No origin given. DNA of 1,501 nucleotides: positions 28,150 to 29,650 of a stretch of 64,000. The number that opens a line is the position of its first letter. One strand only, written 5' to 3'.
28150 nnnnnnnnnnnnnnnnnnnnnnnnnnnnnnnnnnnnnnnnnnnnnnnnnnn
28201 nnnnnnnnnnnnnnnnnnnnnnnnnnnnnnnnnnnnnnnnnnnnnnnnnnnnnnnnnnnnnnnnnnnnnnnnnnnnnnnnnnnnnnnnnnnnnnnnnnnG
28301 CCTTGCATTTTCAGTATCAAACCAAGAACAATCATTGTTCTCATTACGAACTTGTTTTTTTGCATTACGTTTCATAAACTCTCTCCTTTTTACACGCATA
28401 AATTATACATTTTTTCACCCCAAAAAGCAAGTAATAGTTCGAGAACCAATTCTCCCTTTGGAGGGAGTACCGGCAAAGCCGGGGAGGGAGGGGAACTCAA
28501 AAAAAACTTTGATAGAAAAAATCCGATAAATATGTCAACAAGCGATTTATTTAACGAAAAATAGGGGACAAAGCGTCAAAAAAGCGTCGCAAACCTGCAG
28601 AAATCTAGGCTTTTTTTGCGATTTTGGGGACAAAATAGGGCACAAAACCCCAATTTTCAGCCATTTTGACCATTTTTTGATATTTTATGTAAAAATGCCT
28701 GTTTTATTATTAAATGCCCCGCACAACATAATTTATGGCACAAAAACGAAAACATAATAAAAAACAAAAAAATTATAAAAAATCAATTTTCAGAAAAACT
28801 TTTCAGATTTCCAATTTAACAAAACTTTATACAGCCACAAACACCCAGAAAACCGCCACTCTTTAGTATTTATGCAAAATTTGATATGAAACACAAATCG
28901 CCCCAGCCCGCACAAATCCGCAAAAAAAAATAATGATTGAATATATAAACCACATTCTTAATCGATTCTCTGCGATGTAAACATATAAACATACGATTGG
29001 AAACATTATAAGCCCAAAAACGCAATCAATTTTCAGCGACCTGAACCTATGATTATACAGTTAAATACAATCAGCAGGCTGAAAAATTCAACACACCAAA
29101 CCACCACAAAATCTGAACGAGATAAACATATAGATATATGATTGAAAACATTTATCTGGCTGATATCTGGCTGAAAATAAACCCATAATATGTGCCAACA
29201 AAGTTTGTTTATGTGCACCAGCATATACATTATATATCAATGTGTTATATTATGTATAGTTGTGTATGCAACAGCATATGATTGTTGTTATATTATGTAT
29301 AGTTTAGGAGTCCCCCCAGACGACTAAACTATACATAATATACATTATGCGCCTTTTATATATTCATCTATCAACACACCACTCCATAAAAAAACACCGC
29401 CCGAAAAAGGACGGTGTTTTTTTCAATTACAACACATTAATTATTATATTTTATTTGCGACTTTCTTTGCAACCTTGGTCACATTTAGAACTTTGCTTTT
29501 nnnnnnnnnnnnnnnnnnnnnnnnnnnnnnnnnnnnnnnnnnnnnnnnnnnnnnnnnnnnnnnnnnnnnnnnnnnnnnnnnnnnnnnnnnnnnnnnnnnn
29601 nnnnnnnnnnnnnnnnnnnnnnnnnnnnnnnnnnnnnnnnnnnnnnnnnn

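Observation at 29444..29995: MscL fused to a C-terminal Cys4 zinc-ribbon tail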

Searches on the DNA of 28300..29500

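Call 26: search_rna_families(source=window, start=28300, end=29500, threshold=evalue, max_evalue=1)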
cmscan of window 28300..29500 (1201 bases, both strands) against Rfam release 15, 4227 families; matches with E-value up to 1: 9.
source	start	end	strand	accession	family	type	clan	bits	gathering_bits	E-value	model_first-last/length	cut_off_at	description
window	29385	29493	-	RF00515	PyrR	Cis-reg;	-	29.8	54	0.08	1-115/115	no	PyrR binding site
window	29277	29349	+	RF00027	let-7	Gene; miRNA;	CL00148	28.1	53.5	0.0035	1-84/84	no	let-7 microRNA precursor family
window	29226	29256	-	RF03986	mir-6095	Gene; miRNA;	-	24.8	100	0.081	1-83/83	no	mir-6095 microRNA precursor family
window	28343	28377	+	RF01378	CRISPR-DR65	Gene; CRISPR;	-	22.9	43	0.64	1-37/37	no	CRISPR RNA direct repeat element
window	29289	29344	+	RF04273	MIR827_2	Gene; miRNA;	CL00143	21.8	67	0.81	1-89/89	no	MIR827_2 microRNA precursor family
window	29207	29270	+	RF04217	mir-297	Gene; miRNA;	-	21.3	90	0.79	1-71/71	no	mir-297 microRNA precursor family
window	29239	29357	+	RF02581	tsr32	Gene; sRNA;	-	18.5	98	0.77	1-151/151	no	S. aureus tsr32 small RNA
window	29279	29347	-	RF04097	MIR2630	Gene; miRNA;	-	18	144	0.83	1-229/229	no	MIR2630 microRNA precursor family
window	29227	29425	+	RF00022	GcvB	Gene;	-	17.6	42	0.31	1-204/204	no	GcvB RNA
